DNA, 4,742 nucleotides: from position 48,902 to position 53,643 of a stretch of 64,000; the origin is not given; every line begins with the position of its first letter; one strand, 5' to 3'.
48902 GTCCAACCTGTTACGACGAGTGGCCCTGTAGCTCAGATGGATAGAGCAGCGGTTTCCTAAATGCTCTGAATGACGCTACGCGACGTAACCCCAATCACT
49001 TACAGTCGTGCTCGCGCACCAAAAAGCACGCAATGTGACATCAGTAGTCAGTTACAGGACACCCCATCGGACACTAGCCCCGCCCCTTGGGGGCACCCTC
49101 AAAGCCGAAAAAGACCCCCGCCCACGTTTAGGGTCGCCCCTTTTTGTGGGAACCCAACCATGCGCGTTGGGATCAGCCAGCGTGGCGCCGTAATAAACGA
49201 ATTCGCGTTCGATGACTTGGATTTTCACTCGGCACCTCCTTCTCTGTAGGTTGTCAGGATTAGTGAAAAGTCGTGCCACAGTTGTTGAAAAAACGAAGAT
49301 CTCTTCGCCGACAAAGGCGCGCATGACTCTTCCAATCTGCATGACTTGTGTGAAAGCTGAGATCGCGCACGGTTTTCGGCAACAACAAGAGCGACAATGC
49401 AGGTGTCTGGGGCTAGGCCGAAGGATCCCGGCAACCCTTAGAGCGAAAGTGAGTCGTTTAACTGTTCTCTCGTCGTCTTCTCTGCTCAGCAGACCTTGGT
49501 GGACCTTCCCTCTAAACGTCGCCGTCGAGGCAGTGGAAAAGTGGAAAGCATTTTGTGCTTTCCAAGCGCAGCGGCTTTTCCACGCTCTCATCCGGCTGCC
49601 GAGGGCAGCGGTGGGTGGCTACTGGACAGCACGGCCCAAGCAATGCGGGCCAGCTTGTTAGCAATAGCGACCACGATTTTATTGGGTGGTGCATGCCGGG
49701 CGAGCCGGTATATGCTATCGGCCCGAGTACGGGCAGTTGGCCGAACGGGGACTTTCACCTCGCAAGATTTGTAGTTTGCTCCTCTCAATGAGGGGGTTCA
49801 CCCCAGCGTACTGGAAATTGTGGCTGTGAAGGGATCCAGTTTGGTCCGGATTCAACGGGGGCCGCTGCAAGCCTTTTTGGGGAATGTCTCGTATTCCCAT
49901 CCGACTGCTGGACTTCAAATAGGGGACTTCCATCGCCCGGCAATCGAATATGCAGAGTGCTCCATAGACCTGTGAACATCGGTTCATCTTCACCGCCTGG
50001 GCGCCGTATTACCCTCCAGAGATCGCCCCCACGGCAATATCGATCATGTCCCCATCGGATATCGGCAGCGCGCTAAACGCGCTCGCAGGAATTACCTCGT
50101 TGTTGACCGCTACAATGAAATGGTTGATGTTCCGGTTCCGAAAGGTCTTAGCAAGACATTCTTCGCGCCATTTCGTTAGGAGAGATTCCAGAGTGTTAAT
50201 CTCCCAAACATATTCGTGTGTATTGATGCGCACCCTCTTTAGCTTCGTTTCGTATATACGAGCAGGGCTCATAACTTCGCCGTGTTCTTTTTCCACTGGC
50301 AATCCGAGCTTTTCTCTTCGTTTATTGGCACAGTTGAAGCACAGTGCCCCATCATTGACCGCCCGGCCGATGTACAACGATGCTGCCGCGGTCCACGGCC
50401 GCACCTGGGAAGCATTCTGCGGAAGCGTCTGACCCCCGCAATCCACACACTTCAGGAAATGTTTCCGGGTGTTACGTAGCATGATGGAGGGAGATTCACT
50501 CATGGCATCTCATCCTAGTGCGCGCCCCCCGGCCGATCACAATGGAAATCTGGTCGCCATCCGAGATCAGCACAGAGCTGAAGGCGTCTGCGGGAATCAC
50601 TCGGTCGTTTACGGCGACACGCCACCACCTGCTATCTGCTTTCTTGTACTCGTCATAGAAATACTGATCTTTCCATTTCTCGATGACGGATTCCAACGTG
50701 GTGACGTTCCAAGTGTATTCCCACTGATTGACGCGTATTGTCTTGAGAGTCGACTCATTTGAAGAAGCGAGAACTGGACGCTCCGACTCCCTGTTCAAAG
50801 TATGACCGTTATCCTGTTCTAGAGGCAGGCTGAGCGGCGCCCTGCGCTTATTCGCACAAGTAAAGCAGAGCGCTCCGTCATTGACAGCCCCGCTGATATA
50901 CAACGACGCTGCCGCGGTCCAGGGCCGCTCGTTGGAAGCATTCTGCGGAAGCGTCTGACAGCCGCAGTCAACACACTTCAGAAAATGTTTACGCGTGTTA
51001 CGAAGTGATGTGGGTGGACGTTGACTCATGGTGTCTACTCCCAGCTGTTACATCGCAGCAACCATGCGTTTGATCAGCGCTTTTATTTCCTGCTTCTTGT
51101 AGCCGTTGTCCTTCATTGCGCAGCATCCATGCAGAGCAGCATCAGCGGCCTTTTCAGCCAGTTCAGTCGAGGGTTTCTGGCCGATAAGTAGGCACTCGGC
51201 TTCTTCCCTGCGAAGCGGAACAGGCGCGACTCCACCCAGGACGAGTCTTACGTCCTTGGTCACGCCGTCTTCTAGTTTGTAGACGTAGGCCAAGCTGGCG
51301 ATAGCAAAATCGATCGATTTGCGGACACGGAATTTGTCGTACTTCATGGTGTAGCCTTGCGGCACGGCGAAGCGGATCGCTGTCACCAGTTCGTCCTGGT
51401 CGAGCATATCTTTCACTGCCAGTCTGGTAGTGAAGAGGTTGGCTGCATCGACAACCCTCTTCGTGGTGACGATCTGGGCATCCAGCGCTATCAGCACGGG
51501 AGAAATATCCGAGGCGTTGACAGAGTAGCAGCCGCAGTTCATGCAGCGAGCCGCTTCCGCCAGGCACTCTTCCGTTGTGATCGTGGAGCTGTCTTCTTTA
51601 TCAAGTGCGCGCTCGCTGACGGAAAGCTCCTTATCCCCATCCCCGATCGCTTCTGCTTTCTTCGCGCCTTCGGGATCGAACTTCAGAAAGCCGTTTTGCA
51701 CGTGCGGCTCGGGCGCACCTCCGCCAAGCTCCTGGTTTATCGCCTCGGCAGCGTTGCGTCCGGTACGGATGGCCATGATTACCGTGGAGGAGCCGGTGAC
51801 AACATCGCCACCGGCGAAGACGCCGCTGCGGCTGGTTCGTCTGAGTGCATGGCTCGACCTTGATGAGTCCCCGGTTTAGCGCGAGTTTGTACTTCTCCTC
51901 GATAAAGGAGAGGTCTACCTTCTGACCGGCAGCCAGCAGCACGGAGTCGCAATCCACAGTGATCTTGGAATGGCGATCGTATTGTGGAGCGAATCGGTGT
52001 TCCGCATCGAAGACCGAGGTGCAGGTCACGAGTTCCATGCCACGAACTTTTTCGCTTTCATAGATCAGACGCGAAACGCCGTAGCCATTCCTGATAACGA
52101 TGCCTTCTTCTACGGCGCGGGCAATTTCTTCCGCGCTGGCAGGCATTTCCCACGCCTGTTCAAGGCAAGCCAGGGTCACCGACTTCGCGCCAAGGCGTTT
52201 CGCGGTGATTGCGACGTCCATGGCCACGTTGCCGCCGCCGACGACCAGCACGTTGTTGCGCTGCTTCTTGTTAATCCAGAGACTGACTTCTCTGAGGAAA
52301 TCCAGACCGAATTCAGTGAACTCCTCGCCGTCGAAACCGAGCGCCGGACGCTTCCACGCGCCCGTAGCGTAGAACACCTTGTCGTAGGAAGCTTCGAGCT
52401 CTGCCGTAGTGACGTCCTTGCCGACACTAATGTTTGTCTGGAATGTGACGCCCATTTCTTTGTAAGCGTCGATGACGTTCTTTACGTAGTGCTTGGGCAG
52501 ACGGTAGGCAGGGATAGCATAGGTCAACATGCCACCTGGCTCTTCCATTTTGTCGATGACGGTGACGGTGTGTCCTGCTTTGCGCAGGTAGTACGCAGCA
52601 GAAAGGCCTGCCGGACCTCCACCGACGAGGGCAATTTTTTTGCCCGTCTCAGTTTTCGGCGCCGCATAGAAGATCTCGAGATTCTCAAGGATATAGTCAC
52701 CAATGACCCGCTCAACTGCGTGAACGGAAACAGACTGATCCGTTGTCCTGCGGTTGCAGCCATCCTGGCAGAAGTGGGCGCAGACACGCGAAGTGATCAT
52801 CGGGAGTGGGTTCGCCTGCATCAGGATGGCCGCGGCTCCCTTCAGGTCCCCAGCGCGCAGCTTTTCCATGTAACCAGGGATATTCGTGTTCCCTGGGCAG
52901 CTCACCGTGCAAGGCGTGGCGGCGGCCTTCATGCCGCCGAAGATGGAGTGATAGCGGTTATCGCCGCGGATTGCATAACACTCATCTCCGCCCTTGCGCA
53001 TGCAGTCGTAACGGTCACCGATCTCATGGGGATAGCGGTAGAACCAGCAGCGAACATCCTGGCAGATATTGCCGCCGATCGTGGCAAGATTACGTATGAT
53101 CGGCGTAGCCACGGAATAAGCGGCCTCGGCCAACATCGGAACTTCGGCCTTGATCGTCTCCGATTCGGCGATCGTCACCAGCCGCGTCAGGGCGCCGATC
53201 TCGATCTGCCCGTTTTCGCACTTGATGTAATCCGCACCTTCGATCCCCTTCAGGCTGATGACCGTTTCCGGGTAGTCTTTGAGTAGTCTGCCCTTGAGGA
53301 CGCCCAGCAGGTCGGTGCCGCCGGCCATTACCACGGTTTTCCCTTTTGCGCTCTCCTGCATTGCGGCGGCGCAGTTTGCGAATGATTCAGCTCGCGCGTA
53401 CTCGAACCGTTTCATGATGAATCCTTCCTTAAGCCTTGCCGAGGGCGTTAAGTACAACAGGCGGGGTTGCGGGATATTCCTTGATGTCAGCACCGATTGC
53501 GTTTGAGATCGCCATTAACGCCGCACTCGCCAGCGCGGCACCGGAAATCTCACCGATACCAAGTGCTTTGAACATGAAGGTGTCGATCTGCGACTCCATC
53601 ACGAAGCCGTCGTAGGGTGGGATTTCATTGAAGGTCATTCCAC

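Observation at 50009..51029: Two tandem zinc-ribbon + ThiS/MoaD-like (ubiquitin-fold) proteins, one ending exactly in Gly-Gly, with no E1/E2/JAMM partner nearby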

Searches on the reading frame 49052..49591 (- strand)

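Call 56: search_protein_families(library=pfam, proteins=[window:49052-49591:-], max_evalue=1)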
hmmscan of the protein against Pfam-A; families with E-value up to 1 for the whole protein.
window:49052-49591:- (179 aa): 1 family
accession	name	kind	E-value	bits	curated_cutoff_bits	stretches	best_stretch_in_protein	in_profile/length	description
PF14454.12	Prok_Ub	-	0.016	15.4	25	1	124-143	2-21/64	Prokaryotic Ubiquitin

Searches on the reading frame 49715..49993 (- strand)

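Call 56: search_protein_families(library=pfam, proteins=[window:49715-49993:-], max_evalue=1)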
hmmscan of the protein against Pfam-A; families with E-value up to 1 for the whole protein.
window:49715-49993:- (92 aa): 2 families
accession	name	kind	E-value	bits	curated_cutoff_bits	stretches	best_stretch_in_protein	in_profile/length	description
PF25584.1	zf-CCCH_RBM22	-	0.12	12.9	53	1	77-90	11-24/36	RBM22 CCCH zinc finger domain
PF17051.10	COA2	-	0.18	12.4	27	0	15-39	34-58/86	Cytochrome C oxidase assembly factor 2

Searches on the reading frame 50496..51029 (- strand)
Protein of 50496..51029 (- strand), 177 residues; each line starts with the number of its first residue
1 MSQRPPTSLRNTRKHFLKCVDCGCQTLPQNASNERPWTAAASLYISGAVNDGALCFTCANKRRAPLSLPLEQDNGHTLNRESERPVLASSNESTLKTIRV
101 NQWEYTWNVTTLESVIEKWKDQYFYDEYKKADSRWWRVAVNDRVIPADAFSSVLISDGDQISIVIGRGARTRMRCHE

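Call 3: search_protein_families(library=pfam, proteins=[window:50496-51029:-], max_evalue=1)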
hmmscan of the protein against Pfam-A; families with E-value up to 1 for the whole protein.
window:50496-51029:- (177 aa): 2 families
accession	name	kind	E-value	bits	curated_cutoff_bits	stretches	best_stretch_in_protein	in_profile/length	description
PF02597.26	ThiS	-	0.00034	21.6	22.5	1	109-164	21-70/76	ThiS family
PF05321.16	HHA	-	0.074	13.8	25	1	108-129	8-29/57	Haemolysin expression modulating protein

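Call 4: search_protein_families(library=ncbifam, proteins=[window:50496-51029:-], max_evalue=1)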
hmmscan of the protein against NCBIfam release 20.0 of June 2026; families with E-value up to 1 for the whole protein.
window:50496-51029:- (177 aa): 1 family
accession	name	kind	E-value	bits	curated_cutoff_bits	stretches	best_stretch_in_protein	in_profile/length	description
TIGR01683.1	thiS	equivalog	1.1e-05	25.6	37.45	1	112-164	16-58/64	sulfur carrier protein ThiS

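Call 48: predict_structure(alignment_id=A2)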
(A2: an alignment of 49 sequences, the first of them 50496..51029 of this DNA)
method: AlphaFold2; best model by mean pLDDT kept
length: 177 residues; sequences in the alignment: 49
mean_pLDDT: 79.2   pTM: 0.46
mean pLDDT of the five models: 79.2, 78.6, 77.5, 75.8, 71.4
residues with pLDDT >= 90: 90; 70-90: 40; 50-70: 17; < 50: 30
segments of 3 or more residues with pLDDT < 50: 7-12, 76-91, 169-176
pLDDT, mean of each block of 10 residues (from residue 1): 51 73 90 82 91 94 91 58 39 80 94 93 78 89 94 96 76 46
secondary structure, 60 per line:
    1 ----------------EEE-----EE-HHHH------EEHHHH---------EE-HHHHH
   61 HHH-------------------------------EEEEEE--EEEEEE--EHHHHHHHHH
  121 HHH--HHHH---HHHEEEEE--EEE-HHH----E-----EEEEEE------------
elements in order: E17-19 H28-31 H40-43 H56-63 E95-100 E103-108 H112-123 H126-129 E136-140 E143-145 E160-165

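Call 55: fold_search(model_id=the predicted structure, library=pdb)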
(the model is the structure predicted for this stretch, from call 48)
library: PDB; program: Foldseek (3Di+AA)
matches with E <= 10: 434; with E <= 0.001: 0
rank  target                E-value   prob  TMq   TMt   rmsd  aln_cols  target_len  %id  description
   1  3cwi                  2.1e-03  1.00  0.31  0.74   2.2        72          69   18  Crystal structure of thiamine biosynthesis protein (ThiS) from Geobacter metallireducens. Northeast Structural Genomics  (released 2008-05-06)
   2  2lek_MODEL_1_A        3.2e-03  1.00  0.31  0.71   5.3        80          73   15  Solution NMR structure of a Thiamine Biosynthesis (ThiS) Protein RPA3574 from Rhodopseudomonas palustris refin (released 2011-06-29)
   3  1wgh_MODEL_1_A        9.9e-03  1.00  0.34  0.48  11.3       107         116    8  Solution Structure of Mouse Ubiquitin-like 3 Protein (released 2004-11-28)
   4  5gjl_MODEL_1_A        1.1e-02  0.97  0.28  0.46  15.5       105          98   16  Solution structure of SUMO from Plasmodium falciparum (released 2017-08-02)
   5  1zud_2                1.8e-02  1.00  0.30  0.74   2.1        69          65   19  Structure of ThiS-ThiF protein complex (released 2006-01-31)
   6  8q45_G                2.5e-02  0.99  0.27  0.08   5.7        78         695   19  Inward-facing, closed proteoliposome complex I at 2.7 A. Initially purified in LMNG. (released 2024-06-05)
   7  1f0z_MODEL_1_A        2.9e-02  0.99  0.26  0.61   4.5        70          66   16  SOLUTION STRUCTURE OF THIS, THE SULFUR CARRIER PROTEIN IN E.COLI THIAMIN BIOSYNTHESIS (released 2001-01-10)
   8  7qsk_G                2.9e-02  0.98  0.26  0.08   5.7        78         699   19  Bovine complex I in lipid nanodisc, Active-Q10 (released 2022-05-25)
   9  6idx_A                3.0e-02  0.92  0.25  0.10   4.9        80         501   12  Crystal Structure of BAI1/ELMO2 complex (released 2019-01-23)
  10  2gbm_A                3.4e-02  0.96  0.27  0.49   5.3        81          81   12  Crystal Structure of the 35-36 8 Glycine Insertion Mutant of Ubiquitin (released 2006-05-16)
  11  7qso_G                3.7e-02  0.98  0.27  0.08   5.7        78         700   19  Bovine complex I in lipid nanodisc, State 3 (Slack) (released 2022-05-25)
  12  7qsm_G                3.9e-02  0.98  0.27  0.08   5.7        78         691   19  Bovine complex I in lipid nanodisc, Deactive-ligand (composite) (released 2022-05-25)
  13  1tyg_B                4.2e-02  1.00  0.29  0.75   2.3        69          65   19  Structure of the thiazole synthase/ThiS complex (released 2004-09-28)
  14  1tyg_G                4.2e-02  1.00  0.29  0.75   2.2        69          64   19  Structure of the thiazole synthase/ThiS complex (released 2004-09-28)
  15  2k5p_MODEL_1_A        4.4e-02  0.99  0.30  0.62   8.3        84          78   18  NMR Solution Structure of a Thiamine Biosynthesis Protein from Geobacter Metallireducens: Northeast Structural (released 2008-08-26)
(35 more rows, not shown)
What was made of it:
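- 50496..51029 (-): T2: 177-aa paralogue with the same N-domain and a ThiS-like beta-grasp, but a non-GG basic tail (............). AF2 mean pLDDT 79, with Foldseek matches to ThiS at TM 0.74, rmsd 2.1-2.2 A (calls 48, 55).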

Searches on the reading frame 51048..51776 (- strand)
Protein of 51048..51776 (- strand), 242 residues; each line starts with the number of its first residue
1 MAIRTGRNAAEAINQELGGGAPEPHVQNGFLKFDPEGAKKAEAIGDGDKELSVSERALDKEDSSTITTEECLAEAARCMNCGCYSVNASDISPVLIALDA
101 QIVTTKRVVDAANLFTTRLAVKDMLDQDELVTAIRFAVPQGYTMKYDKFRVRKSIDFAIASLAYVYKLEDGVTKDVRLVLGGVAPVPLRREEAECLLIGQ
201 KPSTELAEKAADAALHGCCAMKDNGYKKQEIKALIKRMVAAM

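Call 3: search_protein_families(library=pfam, proteins=[window:51048-51776:-], max_evalue=1)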
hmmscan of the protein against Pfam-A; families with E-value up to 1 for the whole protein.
window:51048-51776:- (242 aa): 3 families
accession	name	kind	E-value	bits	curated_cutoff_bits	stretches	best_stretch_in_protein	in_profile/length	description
PF03450.22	CO_deh_flav_C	-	3.3e-14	53.3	25.5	1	151-239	7-99/102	CO dehydrogenase flavoprotein C-terminal domain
PF00941.27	FAD_binding_5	-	0.0016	18.7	27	1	87-136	116-167/170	FAD binding domain in molybdopterin dehydrogenase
PF14691.11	Fer4_20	-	0.035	14.4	25.8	1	61-113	7-59/113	Dihydroprymidine dehydrogenase domain II, 4Fe-4S cluster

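Call 4: search_protein_families(library=ncbifam, proteins=[window:51048-51776:-], max_evalue=1)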
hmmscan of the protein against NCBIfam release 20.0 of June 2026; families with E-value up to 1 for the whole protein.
window:51048-51776:- (242 aa): 8 families
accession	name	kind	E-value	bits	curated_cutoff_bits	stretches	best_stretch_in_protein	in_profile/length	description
NF041019.1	glyceraldDH_beta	equivalog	5.4e-24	84.9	350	1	88-240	121-278/280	glyceraldehyde dehydrogenase subunit beta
NF043083.1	XdhB_XDHase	equivalog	2.5e-16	59.7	310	1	83-239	116-280/289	xanthine dehydrogenase subunit XdhB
NF007427.0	PRK09971.1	equivalog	4.2e-14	52.4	287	1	83-236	116-277/292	xanthine dehydrogenase FAD-binding subunit XdhB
TIGR03195.1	4hydrxCoA_B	equivalog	1.9e-12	46.9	404.55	1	82-197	152-271/321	4-hydroxybenzoyl-CoA reductase subunit beta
TIGR02963.1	xanthine_xdhA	equivalog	5.6e-12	45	467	1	89-235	307-461/468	xanthine dehydrogenase small subunit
TIGR03199.1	pucC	equivalog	1.2e-06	28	306.05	1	87-208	109-231/264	xanthine dehydrogenase subunit C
NF009410.0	PRK12771.1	subfamily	5.4e-06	25.3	516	1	1-85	429-516/566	NAD(P)-binding protein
NF045663.1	diclust_near_Sec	equivalog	0.001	17.3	530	1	55-84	283-312/759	pyridine nucleotide-disulfide oxidoreductase/dicluster-binding protein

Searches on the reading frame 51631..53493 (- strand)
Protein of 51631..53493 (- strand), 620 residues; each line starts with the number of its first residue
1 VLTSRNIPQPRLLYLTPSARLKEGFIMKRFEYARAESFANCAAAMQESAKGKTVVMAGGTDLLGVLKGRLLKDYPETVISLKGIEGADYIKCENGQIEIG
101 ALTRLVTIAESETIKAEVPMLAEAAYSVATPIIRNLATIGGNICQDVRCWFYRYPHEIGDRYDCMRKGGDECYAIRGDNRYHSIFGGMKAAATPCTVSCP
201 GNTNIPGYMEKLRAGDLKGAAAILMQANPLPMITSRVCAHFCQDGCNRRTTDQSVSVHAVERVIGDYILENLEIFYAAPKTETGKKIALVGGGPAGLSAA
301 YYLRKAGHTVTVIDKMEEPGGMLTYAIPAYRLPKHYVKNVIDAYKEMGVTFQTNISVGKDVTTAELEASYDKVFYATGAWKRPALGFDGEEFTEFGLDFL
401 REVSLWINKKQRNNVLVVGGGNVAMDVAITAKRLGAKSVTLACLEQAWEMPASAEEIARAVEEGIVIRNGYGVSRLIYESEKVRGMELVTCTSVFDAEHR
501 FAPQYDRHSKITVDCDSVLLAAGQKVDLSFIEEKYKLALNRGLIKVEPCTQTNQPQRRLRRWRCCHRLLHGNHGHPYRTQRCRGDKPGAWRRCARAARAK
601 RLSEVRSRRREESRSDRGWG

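Call 3: search_protein_families(library=pfam, proteins=[window:51631-53493:-], max_evalue=1)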
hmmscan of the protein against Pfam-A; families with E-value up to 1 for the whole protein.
window:51631-53493:- (620 aa): 27 families (the best 25 are shown)
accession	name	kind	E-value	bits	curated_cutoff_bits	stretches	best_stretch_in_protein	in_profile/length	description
PF07992.20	Pyr_redox_2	-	4.6e-32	112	26.1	1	286-555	2-268/291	Pyridine nucleotide-disulphide oxidoreductase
PF00941.27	FAD_binding_5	-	5.2e-22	78.9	27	1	29-145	2-113/170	FAD binding domain in molybdopterin dehydrogenase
PF14691.11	Fer4_20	-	3.1e-16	59.6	25.8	1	192-270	29-110/113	Dihydroprymidine dehydrogenase domain II, 4Fe-4S cluster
PF13738.12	Pyr_redox_3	-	2.8e-14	53.5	30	2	360-543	115-286/305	Pyridine nucleotide-disulphide oxidoreductase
PF00070.33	Pyr_redox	-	4.6e-11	43.5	22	2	286-357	1-63/82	Pyridine nucleotide-disulphide oxidoreductase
PF13450.12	NAD_binding_8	-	2.5e-10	40.9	21.9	1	290-324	2-37/68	NAD(P)-binding Rossmann-like domain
PF01266.30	DAO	-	3.7e-10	40.3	27.9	1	287-321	2-37/353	FAD dependent oxidoreductase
PF00890.30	FAD_binding_2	-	2.2e-07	30.9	20.4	1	289-326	4-41/414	FAD binding domain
PF13241.12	NAD_binding_7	-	3.2e-06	28.1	22.1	2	283-316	6-39/104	Putative NAD(P)-binding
PF12831.13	FAD_oxidored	-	3.6e-06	27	27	1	288-333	3-48/416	FAD dependent oxidoreductase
PF01262.27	AlaDh_PNT_C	-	7.9e-06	25.9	23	2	411-439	27-55/214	Alanine dehydrogenase/PNT, C-terminal domain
PF03486.20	HI0933_like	-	1.1e-05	25.4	50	1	286-321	2-37/244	HI0933-like protein Rossmann domain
PF01494.25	FAD_binding_3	-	2e-05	24.4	22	1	287-318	4-35/349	FAD binding domain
PF01946.23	Thi4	-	0.00021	21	26.2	1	286-321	19-55/235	Thi4 family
PF21799.2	MurD-like_N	-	0.00075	20.2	27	1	285-322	1-38/88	Mur ligase MurD-like, N-terminal domain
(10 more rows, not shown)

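Call 4: search_protein_families(library=ncbifam, proteins=[window:51631-53493:-], max_evalue=1)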
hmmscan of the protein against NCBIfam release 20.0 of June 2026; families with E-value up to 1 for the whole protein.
window:51631-53493:- (620 aa): 172 families (the best 25 are shown)
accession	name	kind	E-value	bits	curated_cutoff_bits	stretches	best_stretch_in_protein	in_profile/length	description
NF009410.0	PRK12771.1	subfamily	2.9e-105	353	516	1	191-552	46-408/566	NAD(P)-binding protein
NF009454.0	PRK12814.1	equivalog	1.1e-84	285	916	1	192-552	101-463/657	putative NADPH-dependent glutamate synthase small subunit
NF010590.0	PRK13984.1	equivalog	1.5e-84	284.3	946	1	195-554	198-573/611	putative oxidoreductase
TIGR01316.1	gltA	equivalog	2.3e-66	224.5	471.75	1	189-553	32-414/449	NADPH-dependent glutamate synthase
NF009414.0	PRK12778.1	equivalog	1.2e-64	218.8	1103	1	191-554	335-715/752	bifunctional dihydroorotate dehydrogenase B NAD binding subunit/NADPH-dependent glutamate synthase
TIGR03315.1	Se_ygfK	equivalog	1.4e-63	214.7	835.3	1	192-550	444-800/1012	putative selenate reductase subunit YgfK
TIGR01318.1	gltD_gamma_fam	subfamily_domain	6.4e-54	183.3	482.95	1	189-548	44-421/467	glutamate synthase, small subunit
NF009408.0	PRK12769.1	equivalog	3.3e-51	174.2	1003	1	194-543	235-602/659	formate-dependent uric acid utilization protein AegA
TIGR01317.1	GOGAT_sm_gam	subfamily_domain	1.8e-50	172.2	447.7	1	195-441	52-312/485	glutamate synthase small subunit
NF009409.0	PRK12770.1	subfamily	3.4e-43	148.1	343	1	278-552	12-314/360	putative glutamate synthase subunit beta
NF009415.0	PRK12779.1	equivalog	3.6e-43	147.6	1519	1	197-551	212-588/944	putative bifunctional glutamate synthase subunit beta/2-polyprenylphenol hydroxylase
NF009413.0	PRK12775.1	equivalog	4.7e-43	147.2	1895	1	191-541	337-701/1006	putative trifunctional 2-polyprenylphenol hydroxylase/glutamate synthase subunit beta/ferritin domain-containing protein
NF009451.0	PRK12809.1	equivalog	5e-40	137.4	1154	1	190-468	214-507/639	formate-dependent uric acid utilization protein YgfT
NF045663.1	diclust_near_Sec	equivalog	5.9e-33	113.9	530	1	191-381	16-201/759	pyridine nucleotide-disulfide oxidoreductase/dicluster-binding protein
TIGR03195.1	4hydrxCoA_B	equivalog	1.5e-28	99.9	404.55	1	27-192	2-164/321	4-hydroxybenzoyl-CoA reductase subunit beta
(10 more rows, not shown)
